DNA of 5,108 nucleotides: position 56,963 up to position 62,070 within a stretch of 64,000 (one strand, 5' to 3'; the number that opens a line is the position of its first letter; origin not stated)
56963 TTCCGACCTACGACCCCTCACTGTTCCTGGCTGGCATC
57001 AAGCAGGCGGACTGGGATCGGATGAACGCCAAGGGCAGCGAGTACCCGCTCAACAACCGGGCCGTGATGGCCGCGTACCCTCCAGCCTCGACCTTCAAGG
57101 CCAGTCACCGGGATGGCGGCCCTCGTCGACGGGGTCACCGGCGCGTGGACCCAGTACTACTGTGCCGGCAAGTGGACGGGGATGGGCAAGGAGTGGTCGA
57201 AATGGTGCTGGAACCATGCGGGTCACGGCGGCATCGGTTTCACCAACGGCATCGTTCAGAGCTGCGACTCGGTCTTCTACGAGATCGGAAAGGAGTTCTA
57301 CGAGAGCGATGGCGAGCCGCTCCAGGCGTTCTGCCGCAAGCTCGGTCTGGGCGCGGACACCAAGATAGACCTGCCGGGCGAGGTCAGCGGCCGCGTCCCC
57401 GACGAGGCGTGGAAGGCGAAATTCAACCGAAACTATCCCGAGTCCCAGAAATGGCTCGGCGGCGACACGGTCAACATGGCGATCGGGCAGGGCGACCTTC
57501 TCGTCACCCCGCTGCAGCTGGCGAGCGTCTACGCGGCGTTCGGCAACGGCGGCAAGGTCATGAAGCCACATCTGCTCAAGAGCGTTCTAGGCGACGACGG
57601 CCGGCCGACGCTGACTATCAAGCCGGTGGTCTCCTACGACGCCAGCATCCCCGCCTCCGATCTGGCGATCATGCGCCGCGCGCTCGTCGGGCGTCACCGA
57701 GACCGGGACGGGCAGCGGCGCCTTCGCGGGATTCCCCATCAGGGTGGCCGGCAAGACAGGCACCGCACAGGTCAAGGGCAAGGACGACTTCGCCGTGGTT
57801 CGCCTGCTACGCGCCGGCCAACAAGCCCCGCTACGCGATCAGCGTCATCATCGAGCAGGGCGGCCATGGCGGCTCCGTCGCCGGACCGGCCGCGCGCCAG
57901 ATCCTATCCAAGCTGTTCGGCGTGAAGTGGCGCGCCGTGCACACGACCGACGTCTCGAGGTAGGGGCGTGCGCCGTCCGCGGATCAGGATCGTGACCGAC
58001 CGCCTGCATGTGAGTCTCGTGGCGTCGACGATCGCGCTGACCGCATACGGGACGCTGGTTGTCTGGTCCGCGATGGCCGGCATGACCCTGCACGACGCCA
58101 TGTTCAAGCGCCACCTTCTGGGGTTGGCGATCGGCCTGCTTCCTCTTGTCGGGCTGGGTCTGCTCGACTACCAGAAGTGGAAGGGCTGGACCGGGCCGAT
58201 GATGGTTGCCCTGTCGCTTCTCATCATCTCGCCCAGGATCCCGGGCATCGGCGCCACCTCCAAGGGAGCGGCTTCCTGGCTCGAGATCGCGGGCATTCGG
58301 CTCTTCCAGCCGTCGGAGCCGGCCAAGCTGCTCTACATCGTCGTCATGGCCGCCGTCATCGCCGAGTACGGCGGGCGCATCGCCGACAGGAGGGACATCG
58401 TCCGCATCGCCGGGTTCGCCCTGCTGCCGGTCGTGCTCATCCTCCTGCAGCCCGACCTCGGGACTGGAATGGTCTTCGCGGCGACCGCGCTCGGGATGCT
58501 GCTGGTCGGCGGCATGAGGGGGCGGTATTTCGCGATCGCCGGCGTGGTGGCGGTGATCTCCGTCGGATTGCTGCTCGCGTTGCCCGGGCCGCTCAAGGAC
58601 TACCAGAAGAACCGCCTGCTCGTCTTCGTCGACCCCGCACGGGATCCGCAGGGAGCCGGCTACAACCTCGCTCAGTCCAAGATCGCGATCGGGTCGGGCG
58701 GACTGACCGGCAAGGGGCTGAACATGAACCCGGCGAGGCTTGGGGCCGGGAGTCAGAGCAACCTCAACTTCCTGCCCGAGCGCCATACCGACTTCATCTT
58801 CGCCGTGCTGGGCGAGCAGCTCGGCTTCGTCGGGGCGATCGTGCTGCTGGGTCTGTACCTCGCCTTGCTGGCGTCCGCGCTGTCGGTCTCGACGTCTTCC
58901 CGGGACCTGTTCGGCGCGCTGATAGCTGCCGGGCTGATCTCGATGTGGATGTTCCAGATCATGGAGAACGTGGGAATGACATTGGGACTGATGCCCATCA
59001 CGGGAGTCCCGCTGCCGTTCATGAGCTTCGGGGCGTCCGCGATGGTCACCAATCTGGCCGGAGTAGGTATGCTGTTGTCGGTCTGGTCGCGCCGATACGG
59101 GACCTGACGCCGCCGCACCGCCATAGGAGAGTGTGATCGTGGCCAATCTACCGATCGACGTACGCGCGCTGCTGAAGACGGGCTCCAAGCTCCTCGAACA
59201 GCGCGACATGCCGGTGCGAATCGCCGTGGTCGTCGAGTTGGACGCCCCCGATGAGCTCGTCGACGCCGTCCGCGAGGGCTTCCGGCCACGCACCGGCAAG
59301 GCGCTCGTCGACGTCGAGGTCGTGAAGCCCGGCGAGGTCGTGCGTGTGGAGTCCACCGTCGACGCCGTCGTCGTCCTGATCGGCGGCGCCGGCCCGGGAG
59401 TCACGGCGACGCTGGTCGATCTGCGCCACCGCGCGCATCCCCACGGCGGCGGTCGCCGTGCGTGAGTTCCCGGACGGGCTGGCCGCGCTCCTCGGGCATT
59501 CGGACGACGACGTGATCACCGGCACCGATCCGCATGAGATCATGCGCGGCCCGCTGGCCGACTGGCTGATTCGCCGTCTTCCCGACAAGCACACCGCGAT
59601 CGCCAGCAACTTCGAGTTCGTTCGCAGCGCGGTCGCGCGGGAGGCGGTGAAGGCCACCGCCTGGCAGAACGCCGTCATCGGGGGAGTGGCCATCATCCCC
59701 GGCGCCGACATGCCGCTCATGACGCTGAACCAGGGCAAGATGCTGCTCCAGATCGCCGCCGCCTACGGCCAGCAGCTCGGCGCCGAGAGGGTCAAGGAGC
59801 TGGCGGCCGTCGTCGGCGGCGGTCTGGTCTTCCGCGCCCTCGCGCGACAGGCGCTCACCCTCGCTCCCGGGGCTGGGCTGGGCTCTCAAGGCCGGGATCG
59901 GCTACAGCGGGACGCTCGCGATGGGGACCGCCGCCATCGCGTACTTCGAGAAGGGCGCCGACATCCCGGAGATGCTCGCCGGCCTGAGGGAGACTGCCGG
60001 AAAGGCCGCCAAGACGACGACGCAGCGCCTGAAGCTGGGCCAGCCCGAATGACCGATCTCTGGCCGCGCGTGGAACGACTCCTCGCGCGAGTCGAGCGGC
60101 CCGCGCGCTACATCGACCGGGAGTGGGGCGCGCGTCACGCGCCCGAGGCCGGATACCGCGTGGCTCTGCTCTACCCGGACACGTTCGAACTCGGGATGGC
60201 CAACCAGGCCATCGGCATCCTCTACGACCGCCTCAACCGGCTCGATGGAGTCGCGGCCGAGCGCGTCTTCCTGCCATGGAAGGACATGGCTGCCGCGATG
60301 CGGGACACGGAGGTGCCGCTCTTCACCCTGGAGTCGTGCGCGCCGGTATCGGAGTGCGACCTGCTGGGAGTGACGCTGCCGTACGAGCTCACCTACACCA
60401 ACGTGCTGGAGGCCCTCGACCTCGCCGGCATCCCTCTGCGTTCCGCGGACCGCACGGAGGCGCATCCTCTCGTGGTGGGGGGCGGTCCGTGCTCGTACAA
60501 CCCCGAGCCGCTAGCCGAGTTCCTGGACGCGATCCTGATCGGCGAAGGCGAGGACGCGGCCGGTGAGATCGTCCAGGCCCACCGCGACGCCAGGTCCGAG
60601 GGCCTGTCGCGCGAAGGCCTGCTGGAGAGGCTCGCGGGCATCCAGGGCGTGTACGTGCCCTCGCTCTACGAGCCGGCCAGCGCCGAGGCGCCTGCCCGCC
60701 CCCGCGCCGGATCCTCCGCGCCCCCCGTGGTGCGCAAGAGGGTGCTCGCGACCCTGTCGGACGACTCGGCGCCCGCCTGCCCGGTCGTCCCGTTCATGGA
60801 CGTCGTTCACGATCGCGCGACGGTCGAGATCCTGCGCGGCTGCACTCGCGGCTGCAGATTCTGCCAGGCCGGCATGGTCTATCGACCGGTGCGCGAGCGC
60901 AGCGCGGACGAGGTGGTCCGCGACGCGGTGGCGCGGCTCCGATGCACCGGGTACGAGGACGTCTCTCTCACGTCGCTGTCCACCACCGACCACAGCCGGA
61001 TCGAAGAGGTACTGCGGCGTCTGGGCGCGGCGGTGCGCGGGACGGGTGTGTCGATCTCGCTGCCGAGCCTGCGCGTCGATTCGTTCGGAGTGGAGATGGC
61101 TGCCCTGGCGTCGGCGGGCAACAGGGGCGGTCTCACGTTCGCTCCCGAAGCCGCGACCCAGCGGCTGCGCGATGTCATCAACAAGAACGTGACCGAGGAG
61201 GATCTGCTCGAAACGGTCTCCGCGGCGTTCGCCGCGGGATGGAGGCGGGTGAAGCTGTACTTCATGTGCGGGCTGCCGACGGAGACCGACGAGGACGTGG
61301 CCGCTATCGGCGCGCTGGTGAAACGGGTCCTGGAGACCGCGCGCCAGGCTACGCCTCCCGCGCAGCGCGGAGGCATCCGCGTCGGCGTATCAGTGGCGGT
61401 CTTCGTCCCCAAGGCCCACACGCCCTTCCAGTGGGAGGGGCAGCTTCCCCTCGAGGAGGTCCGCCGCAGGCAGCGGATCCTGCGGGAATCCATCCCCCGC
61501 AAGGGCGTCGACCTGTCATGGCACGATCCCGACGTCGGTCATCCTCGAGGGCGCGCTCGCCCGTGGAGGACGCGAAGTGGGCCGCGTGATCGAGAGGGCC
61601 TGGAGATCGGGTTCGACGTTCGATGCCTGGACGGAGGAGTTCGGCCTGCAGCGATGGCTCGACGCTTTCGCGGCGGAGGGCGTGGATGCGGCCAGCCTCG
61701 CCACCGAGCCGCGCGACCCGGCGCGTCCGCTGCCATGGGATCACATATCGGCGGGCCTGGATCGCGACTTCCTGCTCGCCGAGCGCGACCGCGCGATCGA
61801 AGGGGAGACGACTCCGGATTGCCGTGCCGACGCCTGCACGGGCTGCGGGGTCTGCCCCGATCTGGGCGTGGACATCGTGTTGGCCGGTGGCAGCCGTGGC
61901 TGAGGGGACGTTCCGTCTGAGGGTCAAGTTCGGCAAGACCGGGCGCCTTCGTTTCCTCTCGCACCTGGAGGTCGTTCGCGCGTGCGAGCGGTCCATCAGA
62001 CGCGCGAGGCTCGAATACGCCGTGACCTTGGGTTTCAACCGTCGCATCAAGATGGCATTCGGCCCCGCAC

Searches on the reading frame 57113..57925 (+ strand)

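Call 43: search_protein_families(library=pfam, proteins=[window:57113-57925:+], max_evalue=0.00001)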
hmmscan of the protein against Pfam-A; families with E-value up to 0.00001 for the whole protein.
window:57113-57925:+ (270 aa): 1 family
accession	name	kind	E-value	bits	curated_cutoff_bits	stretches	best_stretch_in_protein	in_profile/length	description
PF00905.27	Transpeptidase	-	1.2e-24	87.5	22.1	1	2-201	53-225/299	Penicillin binding protein transpeptidase domain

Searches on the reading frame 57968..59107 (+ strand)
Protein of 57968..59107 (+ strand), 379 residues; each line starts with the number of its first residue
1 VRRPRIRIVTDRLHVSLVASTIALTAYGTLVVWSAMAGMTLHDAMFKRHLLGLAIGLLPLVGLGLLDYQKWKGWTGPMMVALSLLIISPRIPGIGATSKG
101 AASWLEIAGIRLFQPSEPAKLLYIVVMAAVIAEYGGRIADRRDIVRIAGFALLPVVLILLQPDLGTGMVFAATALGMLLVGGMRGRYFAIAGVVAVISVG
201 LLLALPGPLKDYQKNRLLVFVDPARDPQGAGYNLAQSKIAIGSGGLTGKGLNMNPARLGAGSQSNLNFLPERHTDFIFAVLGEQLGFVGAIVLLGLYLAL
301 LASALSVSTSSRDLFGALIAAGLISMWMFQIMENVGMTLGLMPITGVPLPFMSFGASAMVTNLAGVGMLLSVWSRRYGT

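Call 43: search_protein_families(library=pfam, proteins=[window:57968-59107:+], max_evalue=0.00001)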
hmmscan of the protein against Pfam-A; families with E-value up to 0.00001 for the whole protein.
window:57968-59107:+ (379 aa): 1 family
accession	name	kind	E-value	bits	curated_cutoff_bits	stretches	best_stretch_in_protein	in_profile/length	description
PF01098.24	FTSW_RODA_SPOVE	-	3.6e-84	283.2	26.4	1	20-373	6-351/356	Cell cycle protein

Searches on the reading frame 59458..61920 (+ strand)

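Call 43: search_protein_families(library=pfam, proteins=[window:59458-61920:+], max_evalue=0.00001)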
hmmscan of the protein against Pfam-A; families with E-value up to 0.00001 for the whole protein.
window:59458-61920:+ (820 aa): 3 families
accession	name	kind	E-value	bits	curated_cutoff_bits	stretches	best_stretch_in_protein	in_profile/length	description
PF19864.5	Radical_SAM_N2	-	2.7e-58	196.1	29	1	253-401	3-151/151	Radical SAM proteins, N-terminal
PF04055.27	Radical_SAM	-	3.3e-21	76.6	29.5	1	457-617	2-162/166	Radical SAM superfamily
PF05128.17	DUF697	-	3.7e-07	30.5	27.7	1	45-127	7-89/162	Domain of unknown function (DUF697)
